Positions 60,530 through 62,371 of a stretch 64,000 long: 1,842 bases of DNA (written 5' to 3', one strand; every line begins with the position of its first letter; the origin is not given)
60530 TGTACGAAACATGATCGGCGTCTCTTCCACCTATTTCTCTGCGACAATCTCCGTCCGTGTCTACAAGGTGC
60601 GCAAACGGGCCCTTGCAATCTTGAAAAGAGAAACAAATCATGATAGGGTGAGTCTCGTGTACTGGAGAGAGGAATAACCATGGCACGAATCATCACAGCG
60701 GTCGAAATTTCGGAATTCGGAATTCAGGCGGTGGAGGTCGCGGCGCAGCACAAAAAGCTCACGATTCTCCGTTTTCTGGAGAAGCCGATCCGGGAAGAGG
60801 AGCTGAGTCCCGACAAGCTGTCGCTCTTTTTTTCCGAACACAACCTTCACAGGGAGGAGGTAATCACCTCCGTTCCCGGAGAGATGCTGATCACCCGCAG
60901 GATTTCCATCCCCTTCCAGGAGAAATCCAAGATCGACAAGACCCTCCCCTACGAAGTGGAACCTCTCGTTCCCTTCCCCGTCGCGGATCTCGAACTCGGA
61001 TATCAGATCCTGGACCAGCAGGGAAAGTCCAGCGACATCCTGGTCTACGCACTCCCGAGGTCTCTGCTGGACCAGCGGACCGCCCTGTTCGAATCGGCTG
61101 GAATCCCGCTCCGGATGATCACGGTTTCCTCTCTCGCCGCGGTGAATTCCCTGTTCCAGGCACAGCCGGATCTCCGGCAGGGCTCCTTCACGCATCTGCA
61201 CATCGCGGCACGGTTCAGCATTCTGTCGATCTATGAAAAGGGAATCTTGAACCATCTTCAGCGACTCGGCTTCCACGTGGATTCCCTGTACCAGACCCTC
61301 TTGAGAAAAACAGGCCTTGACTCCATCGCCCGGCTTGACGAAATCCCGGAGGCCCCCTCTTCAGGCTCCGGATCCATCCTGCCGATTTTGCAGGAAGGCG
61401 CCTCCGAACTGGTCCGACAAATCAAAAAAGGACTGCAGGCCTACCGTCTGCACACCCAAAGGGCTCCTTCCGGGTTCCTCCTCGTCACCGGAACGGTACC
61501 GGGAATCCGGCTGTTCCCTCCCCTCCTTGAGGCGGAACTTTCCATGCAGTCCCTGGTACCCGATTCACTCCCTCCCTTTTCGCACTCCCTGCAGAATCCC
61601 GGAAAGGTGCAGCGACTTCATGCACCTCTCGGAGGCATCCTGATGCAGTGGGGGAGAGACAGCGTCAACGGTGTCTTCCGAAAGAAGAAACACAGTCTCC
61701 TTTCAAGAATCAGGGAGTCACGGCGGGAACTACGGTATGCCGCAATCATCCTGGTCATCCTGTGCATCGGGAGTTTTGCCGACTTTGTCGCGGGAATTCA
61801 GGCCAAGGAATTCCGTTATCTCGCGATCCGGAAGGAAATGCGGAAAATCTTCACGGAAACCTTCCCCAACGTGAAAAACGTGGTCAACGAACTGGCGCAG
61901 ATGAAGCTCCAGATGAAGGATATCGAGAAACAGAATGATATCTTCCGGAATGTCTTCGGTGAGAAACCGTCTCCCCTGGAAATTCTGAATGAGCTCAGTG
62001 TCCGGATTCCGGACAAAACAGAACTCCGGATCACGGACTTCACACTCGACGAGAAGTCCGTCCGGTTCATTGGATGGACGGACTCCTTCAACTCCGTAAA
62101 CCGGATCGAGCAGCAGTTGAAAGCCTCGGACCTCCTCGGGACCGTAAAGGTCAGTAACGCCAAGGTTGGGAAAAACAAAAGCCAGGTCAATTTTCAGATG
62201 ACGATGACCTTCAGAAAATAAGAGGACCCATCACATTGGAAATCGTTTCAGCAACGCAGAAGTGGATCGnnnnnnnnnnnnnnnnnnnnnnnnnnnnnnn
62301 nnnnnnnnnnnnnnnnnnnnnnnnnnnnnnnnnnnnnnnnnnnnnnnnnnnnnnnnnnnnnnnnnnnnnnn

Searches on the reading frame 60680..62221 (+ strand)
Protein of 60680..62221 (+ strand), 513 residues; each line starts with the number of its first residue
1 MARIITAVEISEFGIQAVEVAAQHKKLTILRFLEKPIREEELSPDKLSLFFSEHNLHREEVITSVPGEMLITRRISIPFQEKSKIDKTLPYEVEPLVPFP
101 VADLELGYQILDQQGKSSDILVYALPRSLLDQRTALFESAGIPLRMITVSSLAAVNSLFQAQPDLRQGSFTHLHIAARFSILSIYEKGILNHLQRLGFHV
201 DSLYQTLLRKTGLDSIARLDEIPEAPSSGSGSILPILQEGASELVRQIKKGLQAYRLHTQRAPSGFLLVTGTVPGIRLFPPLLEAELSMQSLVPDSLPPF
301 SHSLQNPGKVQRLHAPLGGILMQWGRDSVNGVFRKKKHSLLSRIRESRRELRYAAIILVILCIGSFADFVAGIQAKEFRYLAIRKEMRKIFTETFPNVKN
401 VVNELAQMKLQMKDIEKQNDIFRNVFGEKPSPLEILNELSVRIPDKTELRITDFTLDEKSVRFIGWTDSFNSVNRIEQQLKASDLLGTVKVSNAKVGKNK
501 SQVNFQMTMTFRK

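Call 3: search_protein_families(library=pfam, proteins=[window:60680-62221:+], max_evalue=0.01)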
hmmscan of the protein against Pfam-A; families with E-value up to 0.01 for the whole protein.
window:60680-62221:+ (513 aa): 4 families
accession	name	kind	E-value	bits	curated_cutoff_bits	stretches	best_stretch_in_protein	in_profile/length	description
PF11104.14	PilM_2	-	3.9e-11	42.9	27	1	9-295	3-306/340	Type IV pilus assembly protein PilM;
PF05137.18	PilN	-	2.2e-08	34.4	22.8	1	435-510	2-77/78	Fimbrial assembly protein (PilN)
PF05134.19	T2SSL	-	0.00062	19.7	25.5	1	60-149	48-133/231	Type II secretion system (T2SS), protein L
PF12693.12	GspL_C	-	0.0037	17.6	29.6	1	381-485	37-134/158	GspL periplasmic domain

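Call 4: search_protein_families(library=ncbifam, proteins=[window:60680-62221:+], max_evalue=0.01)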
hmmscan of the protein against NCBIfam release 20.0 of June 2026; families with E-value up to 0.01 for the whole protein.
window:60680-62221:+ (513 aa): 4 families
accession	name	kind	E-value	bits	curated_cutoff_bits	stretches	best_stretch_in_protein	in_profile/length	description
TIGR01175.1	pilM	subfamily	1.2e-19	70.6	133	1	6-311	16-326/348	type IV pilus assembly protein PilM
NF045709.1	Amuc_1101_fam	equivalog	9.2e-12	44.6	650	1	55-168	66-179/608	Amuc_1101 family PilM-like pilus complex protein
TIGR01709.2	typeII_sec_gspL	equivalog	4.5e-10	39.2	65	1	59-418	50-311/392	type II secretion system protein GspL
NF041566.1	branchenz_Thermus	equivalog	0.0017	17.1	920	1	157-268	82-181/527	1,4-alpha-glucan branching protein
